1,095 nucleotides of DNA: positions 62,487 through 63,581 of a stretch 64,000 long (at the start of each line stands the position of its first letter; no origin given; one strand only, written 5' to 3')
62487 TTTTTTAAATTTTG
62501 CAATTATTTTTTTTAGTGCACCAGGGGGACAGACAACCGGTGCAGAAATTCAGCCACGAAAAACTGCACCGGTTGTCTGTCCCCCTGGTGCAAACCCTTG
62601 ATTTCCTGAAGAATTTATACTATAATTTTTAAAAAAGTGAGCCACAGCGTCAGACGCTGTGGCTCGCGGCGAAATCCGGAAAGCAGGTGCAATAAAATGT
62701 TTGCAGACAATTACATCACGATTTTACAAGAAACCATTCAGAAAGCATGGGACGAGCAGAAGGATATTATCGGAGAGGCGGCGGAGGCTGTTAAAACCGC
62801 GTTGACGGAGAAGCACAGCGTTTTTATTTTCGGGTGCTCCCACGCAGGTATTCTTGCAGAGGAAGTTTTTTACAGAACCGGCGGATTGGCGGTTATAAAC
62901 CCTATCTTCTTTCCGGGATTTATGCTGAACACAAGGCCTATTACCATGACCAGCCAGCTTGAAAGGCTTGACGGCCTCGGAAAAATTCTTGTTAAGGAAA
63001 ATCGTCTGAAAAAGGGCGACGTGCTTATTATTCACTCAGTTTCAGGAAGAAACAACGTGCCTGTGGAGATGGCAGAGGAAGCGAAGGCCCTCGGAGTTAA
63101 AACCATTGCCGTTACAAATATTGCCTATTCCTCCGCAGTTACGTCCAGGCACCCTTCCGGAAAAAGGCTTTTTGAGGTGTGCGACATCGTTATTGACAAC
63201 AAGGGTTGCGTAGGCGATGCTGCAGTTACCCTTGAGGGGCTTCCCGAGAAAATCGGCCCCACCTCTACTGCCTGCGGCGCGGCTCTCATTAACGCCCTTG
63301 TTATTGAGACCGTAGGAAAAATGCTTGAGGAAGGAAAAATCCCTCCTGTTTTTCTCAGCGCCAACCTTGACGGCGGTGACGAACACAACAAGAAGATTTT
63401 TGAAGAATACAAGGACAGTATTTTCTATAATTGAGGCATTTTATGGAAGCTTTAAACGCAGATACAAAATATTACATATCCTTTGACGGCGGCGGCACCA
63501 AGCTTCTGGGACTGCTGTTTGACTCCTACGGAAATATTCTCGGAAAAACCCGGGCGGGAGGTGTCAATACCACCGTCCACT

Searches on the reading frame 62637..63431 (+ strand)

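Call 58: search_protein_families(library=pfam, proteins=[window:62637-63431:+], max_evalue=0.0001)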
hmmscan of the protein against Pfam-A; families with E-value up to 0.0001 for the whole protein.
window:62637-63431:+ (265 aa): 2 families
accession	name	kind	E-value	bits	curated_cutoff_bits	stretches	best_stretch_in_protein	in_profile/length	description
PF13580.11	SIS_2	-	1.2e-38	132.7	27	1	26-160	2-137/138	SIS domain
PF01380.27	SIS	-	1.1e-05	25.7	25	0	123-169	50-96/131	SIS domain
